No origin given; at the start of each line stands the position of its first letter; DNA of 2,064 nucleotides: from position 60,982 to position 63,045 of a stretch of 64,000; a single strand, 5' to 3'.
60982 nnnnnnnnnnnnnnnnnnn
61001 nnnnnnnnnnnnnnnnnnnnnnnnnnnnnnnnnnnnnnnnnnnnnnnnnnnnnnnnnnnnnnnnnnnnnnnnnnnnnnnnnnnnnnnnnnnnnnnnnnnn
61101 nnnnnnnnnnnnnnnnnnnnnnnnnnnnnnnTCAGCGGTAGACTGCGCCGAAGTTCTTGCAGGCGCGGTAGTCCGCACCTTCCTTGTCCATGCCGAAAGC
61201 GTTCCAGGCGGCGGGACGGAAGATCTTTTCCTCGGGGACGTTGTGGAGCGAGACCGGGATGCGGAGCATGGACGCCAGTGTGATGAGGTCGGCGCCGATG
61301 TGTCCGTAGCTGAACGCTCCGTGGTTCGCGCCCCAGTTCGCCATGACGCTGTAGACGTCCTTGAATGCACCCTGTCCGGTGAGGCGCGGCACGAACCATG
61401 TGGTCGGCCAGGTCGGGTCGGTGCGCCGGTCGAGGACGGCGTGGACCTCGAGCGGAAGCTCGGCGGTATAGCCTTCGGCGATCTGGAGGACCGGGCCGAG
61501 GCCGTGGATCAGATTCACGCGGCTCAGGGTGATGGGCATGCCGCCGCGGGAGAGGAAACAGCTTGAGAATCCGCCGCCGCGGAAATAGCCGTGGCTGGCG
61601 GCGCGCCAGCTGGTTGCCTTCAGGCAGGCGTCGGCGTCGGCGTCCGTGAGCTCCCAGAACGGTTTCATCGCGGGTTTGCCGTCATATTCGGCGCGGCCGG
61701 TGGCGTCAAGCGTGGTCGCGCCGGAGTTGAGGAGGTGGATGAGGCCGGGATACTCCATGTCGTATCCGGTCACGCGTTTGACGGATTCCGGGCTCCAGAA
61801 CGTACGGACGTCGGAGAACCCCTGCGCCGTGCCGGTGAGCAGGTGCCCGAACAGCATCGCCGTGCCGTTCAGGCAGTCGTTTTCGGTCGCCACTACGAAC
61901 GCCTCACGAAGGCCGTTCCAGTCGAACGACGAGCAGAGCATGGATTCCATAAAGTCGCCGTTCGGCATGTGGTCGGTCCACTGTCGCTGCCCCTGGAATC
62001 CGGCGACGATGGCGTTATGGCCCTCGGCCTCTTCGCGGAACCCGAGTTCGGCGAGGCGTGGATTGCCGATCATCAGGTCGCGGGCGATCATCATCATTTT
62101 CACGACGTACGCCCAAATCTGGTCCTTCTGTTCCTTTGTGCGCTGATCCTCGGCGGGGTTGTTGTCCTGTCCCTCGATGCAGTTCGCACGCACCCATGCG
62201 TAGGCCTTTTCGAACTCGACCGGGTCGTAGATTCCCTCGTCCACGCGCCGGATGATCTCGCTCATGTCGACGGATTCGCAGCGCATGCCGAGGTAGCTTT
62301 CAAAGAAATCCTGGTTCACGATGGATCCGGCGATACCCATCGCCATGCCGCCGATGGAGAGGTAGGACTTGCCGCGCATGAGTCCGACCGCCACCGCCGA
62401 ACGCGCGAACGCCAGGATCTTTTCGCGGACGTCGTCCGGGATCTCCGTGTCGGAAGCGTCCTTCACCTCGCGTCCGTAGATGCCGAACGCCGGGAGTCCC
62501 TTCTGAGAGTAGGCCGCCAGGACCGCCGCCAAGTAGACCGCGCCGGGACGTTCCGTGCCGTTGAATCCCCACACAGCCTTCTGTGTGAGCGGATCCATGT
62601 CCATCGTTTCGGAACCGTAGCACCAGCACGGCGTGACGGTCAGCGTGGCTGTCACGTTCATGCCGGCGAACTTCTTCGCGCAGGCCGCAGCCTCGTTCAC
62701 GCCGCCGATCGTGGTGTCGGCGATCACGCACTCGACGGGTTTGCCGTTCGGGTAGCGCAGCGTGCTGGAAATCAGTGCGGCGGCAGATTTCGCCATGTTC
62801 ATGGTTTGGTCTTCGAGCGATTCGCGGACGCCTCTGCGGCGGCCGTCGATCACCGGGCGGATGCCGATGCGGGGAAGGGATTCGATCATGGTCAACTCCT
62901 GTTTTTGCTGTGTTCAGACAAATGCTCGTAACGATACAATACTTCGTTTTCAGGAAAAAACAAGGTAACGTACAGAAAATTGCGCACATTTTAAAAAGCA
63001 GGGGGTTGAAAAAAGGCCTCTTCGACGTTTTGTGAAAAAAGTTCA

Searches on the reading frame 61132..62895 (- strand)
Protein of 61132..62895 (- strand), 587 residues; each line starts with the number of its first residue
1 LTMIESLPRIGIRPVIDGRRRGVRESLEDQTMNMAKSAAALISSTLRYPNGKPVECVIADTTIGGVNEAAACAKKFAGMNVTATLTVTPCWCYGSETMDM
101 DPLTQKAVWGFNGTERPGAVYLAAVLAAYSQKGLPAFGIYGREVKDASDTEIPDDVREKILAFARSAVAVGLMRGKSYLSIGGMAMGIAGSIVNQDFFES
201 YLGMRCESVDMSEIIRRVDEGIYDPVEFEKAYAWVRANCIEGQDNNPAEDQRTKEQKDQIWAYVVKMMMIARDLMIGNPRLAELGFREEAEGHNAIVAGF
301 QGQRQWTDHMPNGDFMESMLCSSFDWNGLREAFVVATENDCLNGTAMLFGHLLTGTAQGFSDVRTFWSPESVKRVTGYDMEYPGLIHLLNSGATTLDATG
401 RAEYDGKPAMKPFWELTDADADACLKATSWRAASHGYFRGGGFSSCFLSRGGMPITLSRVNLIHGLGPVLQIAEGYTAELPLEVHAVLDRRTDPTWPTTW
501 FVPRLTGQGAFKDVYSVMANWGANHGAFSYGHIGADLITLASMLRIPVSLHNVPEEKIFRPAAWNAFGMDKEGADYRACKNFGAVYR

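Call 74: search_protein_families(library=pfam, proteins=[window:61132-62895:-], max_evalue=0.001)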
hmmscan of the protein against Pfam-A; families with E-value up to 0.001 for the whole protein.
window:61132-62895:- (587 aa): 3 families
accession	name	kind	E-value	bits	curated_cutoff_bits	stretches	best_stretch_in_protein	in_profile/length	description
PF07882.17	Fucose_iso_N2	-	1.9e-93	311.6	22.3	1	176-355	1-180/180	L-fucose isomerase, second N-terminal domain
PF07881.17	Fucose_iso_N1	-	5.2e-81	270.9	28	1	8-175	2-169/169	L-fucose isomerase, first N-terminal domain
PF02952.23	Fucose_iso_C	-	1.8e-45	154.5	29.3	1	388-550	1-141/143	L-fucose isomerase, C-terminal domain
